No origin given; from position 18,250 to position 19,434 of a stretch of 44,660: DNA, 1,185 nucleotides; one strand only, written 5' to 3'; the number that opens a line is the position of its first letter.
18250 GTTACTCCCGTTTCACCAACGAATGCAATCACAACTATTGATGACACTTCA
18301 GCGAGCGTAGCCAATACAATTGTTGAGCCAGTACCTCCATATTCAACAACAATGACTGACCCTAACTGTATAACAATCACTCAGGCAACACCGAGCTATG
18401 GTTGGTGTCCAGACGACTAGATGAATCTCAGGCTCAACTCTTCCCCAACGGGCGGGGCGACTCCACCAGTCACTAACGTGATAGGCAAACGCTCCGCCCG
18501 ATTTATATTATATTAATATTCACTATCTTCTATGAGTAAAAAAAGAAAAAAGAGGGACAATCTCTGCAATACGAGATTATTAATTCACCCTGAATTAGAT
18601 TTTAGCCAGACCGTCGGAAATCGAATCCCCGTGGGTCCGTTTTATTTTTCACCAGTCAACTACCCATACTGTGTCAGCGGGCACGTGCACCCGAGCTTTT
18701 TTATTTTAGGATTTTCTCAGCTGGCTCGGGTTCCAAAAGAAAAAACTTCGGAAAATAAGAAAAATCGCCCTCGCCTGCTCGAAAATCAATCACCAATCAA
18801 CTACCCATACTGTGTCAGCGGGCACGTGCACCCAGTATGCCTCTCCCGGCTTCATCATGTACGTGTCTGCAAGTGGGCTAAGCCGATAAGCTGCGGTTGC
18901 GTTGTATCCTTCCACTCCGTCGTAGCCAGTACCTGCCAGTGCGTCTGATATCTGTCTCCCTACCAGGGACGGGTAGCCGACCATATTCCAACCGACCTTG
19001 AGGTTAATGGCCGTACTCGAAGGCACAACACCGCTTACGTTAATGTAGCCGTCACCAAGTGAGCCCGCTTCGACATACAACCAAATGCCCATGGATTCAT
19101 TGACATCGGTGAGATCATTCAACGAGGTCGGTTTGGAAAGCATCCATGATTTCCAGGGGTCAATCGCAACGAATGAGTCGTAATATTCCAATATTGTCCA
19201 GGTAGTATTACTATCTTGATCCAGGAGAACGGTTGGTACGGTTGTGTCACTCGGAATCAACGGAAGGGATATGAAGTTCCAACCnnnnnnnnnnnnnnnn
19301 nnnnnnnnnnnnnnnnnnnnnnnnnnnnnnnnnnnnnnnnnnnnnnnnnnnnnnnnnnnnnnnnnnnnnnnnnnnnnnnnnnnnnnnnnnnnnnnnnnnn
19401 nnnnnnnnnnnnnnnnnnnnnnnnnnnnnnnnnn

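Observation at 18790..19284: Mosaic C-terminal module in operon member A: first half matches its operon sibling D, second half matches the AT-rich genes 14-18 kb away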

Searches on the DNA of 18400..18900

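Call 53: search_rna_families(source=window, start=18400, end=18900, threshold=evalue, max_evalue=10)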
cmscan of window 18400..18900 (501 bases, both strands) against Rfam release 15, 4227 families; matches with E-value up to 10: 7.
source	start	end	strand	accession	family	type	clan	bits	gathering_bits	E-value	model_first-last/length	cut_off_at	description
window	18569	18651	+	RF00242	ctRNA_pT181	Gene; antisense;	-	20.8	56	3.5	1-94/94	no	ctRNA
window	18698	18763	+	RF03566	mir-4875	Gene; miRNA;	-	15.8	90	3.5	1-73/73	no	mir-4875 microRNA precursor family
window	18713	18786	-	RF03913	mir-992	Gene; miRNA;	-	15.2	79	5.4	1-86/86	no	mir-992 microRNA precursor family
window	18442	18565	-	RF00417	SNORA56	Gene; snRNA; snoRNA; HACA-box;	CL00039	15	80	2.2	1-129/129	no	Small nucleolar RNA SNORA56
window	18510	18562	-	RF04359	Plastid-GIID1-clpP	Intron;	-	14.6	140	5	79-130/179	no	Plastid group II-D1 clpP intron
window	18515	18648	-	RF02060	STnc410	Gene; sRNA;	-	13.2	50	2.4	1-158/158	no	Enterobacterial sRNA STnc410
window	18828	18900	+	RF02423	Bp1_781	Gene; sRNA;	-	11.6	80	1.1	1-81/230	3'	Burkholderia sRNA Bp1_Cand871_SIPHT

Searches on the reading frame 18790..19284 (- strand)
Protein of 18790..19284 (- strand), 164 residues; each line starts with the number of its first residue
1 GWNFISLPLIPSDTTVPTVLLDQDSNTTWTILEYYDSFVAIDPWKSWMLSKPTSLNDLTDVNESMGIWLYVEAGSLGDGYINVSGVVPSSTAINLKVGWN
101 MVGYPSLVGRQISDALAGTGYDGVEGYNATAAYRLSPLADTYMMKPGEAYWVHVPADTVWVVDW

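Call 9: search_protein_families(library=ncbifam, proteins=[window:18790-19284:-], max_evalue=0.1)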
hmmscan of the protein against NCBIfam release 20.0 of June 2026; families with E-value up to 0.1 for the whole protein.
window:18790-19284:- (164 aa): 0 families

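Call 20: find_related_loci(query=A1, collection=genome_contigs, flank=10000)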
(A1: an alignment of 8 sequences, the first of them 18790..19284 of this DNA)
Query A1 (164 aa) in genome_contigs; peptide patterns used: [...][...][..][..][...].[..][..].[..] (x = any residue, [..] = any of these).
67 stretches matched a pattern; 38 encode a relative of the query (tblastn E <= 1e-3); 37 distinct loci.
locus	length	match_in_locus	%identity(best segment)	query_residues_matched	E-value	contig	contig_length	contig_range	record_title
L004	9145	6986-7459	51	1-164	7e-47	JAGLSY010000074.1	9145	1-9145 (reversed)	MAG: Thermoplasmata archaeon isolate RS_9_71 ROV157_9.bin.71.fa_74, whole genome shotgun sequence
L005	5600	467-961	49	1-164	5e-44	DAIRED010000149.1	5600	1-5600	MAG TPA_asm: Thermoplasmatota archaeon isolate CTOTU11644 NODE_7679_length_5600_cov_5.290712, whole genome shotgun seque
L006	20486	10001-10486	47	1-164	1e-43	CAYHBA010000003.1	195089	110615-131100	MAG TPA_asm: uncultured Thermoplasmata archaeon isolate ERP119294_co1_428 genome assembly, contig: NODE_76_length_195089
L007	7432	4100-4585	47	1-164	3e-43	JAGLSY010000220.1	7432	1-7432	MAG: Thermoplasmata archaeon isolate RS_9_71 ROV157_9.bin.71.fa_220, whole genome shotgun sequence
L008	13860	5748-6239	50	1-164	3e-47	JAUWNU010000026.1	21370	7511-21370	MAG: Methanomassiliicoccales archaeon isolate CSMAG_2432 CSMAG_2432_k141_642726_length_21370_cov_12.9751, whole genome s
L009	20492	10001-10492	45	1-164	4e-42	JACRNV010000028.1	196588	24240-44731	MAG: Methanobacteriota archaeon isolate NC_groundwater_1944_Pr3_S-0.2um_58_6 scaffold_8470, whole genome shotgun sequenc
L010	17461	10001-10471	46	1-164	7e-42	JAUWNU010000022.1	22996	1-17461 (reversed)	MAG: Methanomassiliicoccales archaeon isolate CSMAG_2432 CSMAG_2432_k141_613247_length_22996_cov_13.9875, whole genome s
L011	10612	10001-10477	44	1-164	8e-41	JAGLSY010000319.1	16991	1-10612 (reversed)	MAG: Thermoplasmata archaeon isolate RS_9_71 ROV157_9.bin.71.fa_319, whole genome shotgun sequence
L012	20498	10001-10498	47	1-164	1e-40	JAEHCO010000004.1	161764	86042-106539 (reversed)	MAG: Methanobacteriota archaeon isolate SF.bin51 NODE_4_length_161764_cov_11.941238, whole genome shotgun sequence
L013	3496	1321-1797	48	1-164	1e-40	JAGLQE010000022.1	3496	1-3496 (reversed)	MAG: Thermoplasmata archaeon isolate RS_8_37 ROV157_8.bin.37.fa_22, whole genome shotgun sequence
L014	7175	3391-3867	45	1-164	6e-40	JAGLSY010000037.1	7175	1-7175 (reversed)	MAG: Thermoplasmata archaeon isolate RS_9_71 ROV157_9.bin.71.fa_37, whole genome shotgun sequence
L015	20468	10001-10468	43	1-164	1e-38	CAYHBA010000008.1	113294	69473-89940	MAG TPA_asm: uncultured Thermoplasmata archaeon isolate ERP119294_co1_428 genome assembly, contig: NODE_163_length_11329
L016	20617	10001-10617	41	1-164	2e-38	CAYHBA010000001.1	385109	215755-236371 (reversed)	MAG TPA_asm: uncultured Thermoplasmata archaeon isolate ERP119294_co1_428 genome assembly, contig: NODE_22_length_385109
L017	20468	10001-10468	42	1-164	4e-38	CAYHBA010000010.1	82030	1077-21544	MAG TPA_asm: uncultured Thermoplasmata archaeon isolate ERP119294_co1_428 genome assembly, contig: NODE_274_length_82030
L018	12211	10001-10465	43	1-164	3e-38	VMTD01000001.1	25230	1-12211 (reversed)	MAG: Methanobacteriota archaeon isolate S2_100 k141_45391, whole genome shotgun sequence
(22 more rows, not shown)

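Call 35: search_solved_structures(query=A2, max_evalue=1)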
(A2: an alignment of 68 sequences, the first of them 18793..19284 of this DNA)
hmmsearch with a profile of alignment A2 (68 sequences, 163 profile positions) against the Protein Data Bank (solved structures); distinct sequences matched with E-value up to 1: 1.
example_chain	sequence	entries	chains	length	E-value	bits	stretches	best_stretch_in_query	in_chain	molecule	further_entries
2kbg_A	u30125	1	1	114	0.41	13.7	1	24-74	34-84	Neural cell adhesion molecule 2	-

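Call 40: predict_structure(alignment_id=A2)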
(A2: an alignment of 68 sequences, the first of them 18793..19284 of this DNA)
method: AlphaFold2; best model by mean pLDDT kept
length: 164 residues; sequences in the alignment: 68
mean_pLDDT: 96.3   pTM: 0.90
mean pLDDT of the five models: 96.3, 96.2, 96.2, 96.1, 95.8
residues with pLDDT >= 90: 151; 70-90: 13; 50-70: 0; < 50: 0
segments of 3 or more residues with pLDDT < 50: none
pLDDT, mean of each block of 10 residues (from residue 1): 97 96 90 98 98 97 98 91 93 99 97 98 98 98 98 99 89
secondary structure, 60 per line:
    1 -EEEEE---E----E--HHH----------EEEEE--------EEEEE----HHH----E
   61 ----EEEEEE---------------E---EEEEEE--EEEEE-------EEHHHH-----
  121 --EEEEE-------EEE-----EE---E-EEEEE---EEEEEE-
elements in order: E2-6 E31-35 E44-48 E65-70 E90-95 E98-102 H112-115 E123-127 E135-137 E150-154 E158-163

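Call 42: fold_search(model_id=the predicted structure, library=pdb)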
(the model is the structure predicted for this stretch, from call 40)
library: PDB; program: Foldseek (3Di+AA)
matches with E <= 10: 532; with E <= 0.001: 0
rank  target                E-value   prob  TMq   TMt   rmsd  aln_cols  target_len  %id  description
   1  2vvf_A                3.9e-02  0.21  0.22  0.14  19.1       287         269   12  Crystal structure of the major capsid protein P2 from Bacteriophage PM2 (released 2008-09-16)
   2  3mic                  7.2e-02  0.11  0.19  0.11  18.8       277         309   10  Oxidized (Cu2+) peptidylglycine alpha-hydroxylating monooxygenase (PHM) with bound azide obtained by co-crystallization (released 2010-11-24)
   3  5wja_A                1.3e-01  0.07  0.16  0.11  17.3       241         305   10  Crystal structure of H107A peptidylglycine alpha-hydroxylating monooxygenase (PHM) in complex with citrate (released 2018-07-18)
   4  5f1s                  1.7e-01  0.10  0.17  0.15  19.1       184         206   11  Crystal structure of the teleost fish polymeric Ig receptor (pIgR) ectodomain (released 2016-03-16)
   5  3mib                  2.3e-01  0.04  0.16  0.10  16.8       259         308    8  Oxidized (Cu2+) peptidylglycine alpha-hydroxylating monooxygenase (PHM) with bound nitrite (released 2010-11-24)
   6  2vec                  3.2e-01  0.06  0.17  0.14  17.0       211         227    9  The crystal structure of the protein YhaK from Escherichia coli (released 2008-07-01)
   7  6b6l_B                3.8e-01  0.07  0.20  0.07  16.1       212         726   10  The crystal structure of glycosyl hydrolase family 2 (GH2) member from Bacteroides cellulosilyticus DSM 14838 (released 2017-10-11)
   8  9bvq_A                3.8e-01  0.05  0.17  0.07  16.5       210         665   11  Vitamin K-dependent gamma-carboxylase with TMG2 propeptide and glutamate-rich region (released 2025-01-22)
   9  9mqb_A                3.8e-01  0.05  0.17  0.07  16.5       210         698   11  Vitamin K-dependent gamma-carboxylase with Osteocalcin (mutant) and vitamin K hydroquinone and calcium (released 2025-10-08)
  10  7pln_A                4.2e-01  0.07  0.17  0.12  15.3       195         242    7  Structure of the APCbeta domain of Plasmodium vivax perforin-like protein 1 (released 2022-06-29)
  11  7y6e_B                4.2e-01  0.06  0.15  0.14  17.5       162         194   14  Crystal structure of sDscam FNIII23 domains, isoform Beta2v6 (released 2023-05-24)
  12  9l24_A                4.5e-01  0.06  0.19  0.07  16.8       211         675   12  cryo-EM structure of Vitamin K-dependent gamma-carboxylase complexed with Matrix Gla protein (released 2025-10-22)
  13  9l21_A                4.5e-01  0.04  0.16  0.07  17.1       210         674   12  cryo-EM structure of Vitamin K-dependent gamma-carboxylase complexed with factor IX (released 2025-10-22)
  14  3fjs_C                4.7e-01  0.15  0.19  0.25   8.6        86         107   14  CRYSTAL STRUCTURE OF A PUTATIVE BIOSYNTHETIC PROTEIN WITH RMLC-LIKE CUPIN FOLD (REUT_B4087) FROM RALSTONIA EUTROPHA JM (released 2009-01-13)
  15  6ao6                  5.0e-01  0.03  0.15  0.10  16.5       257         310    8  Crystal structure of H108A peptidylglycine alpha-hydroxylating monooxygenase (PHM) (released 2018-07-18)
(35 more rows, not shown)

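Call 65: search_protein_representatives(alignment_id=A2)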
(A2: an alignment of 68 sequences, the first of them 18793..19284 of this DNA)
Query: 68 sequences, 163 profile positions. Proteins with E-value up to 0.001 (for the whole library): 13445; up to 1e-10: 5166; up to 1e-30: 1365. The best 150 are listed.
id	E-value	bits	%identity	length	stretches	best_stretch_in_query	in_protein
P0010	8.4e-106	367.2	-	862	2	1-161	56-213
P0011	4.7e-101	351.7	-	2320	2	1-162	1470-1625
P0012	4.6e-85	299.7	-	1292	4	55-163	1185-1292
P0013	4.2e-66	238.1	-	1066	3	2-161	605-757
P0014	7.0e-66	237.4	-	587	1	1-163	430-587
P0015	2.8e-65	235.4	-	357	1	1-163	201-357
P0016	4.5e-65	234.7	-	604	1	1-163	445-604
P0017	1.3e-64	233.2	-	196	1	1-163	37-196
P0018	2.5e-64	232.3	-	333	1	1-163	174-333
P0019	2.7e-64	232.2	-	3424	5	1-157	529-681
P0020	7.6e-64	230.7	-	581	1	1-163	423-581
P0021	1.5e-63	229.8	-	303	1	1-163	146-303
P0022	2.1e-63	229.3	-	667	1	1-163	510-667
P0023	3.9e-63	228.4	-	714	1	1-163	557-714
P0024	4.6e-63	228.2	-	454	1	1-163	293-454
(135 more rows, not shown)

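Call 84: fold_search(model_id=the predicted structure, library=viral)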
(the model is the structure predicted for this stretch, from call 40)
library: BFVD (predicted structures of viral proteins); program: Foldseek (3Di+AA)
matches with E <= 10: 553; with E <= 0.001: 0
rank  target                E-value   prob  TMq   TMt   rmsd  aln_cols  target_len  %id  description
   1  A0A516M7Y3            1.4e-01  0.06  0.15  0.09  16.3       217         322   10  (no name in the UniProt tables at hand)
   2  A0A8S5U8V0            1.5e-01  0.06  0.15  0.05  19.3       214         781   12  Translation initiation factor-like protein [Siphoviridae sp. ctnMR5]
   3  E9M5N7                1.8e-01  0.06  0.15  0.09  17.1       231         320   10  dUTPase [Cricetid gammaherpesvirus 2]
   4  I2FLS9                2.7e-01  0.15  0.16  0.24  11.2        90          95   11  Uncharacterized protein [Pseudomonas phage tf]
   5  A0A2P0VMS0            2.7e-01  0.05  0.17  0.05  27.1       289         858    9  Putative galactose-binding domain-containing protein [Tetraselmis virus 1]
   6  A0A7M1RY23            2.8e-01  0.23  0.22  0.35   6.5        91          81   15  Uncharacterized protein [uncultured phage cr112_1]
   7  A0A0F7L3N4            3.0e-01  0.08  0.22  0.15  26.0       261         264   12  Uncharacterized protein [uncultured marine virus]
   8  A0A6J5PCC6            3.5e-01  0.28  0.22  0.34   7.0        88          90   19  Uncharacterized protein [uncultured Caudovirales phage]
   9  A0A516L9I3            3.5e-01  0.15  0.19  0.30  10.5        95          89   10  (no name in the UniProt tables at hand)
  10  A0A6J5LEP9            3.7e-01  0.20  0.18  0.19  12.9        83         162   18  Uncharacterized protein [uncultured Caudovirales phage]
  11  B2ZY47                4.1e-01  0.21  0.22  0.26   7.6        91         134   11  Uncharacterized protein [Ralstonia phage phiRSL1]
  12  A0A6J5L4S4            4.1e-01  0.06  0.18  0.17  15.7       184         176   12  Uncharacterized protein [uncultured Caudovirales phage]
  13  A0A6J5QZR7            4.4e-01  0.25  0.21  0.32   6.2        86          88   10  Uncharacterized protein [uncultured Caudovirales phage]
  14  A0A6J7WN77            4.4e-01  0.04  0.16  0.05  17.0       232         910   10  Uncharacterized protein [uncultured Caudovirales phage]
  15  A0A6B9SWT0            4.9e-01  0.14  0.19  0.20   7.8        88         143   19  Uncharacterized protein [Sphaerotilus phage vB_SnaP-R1]
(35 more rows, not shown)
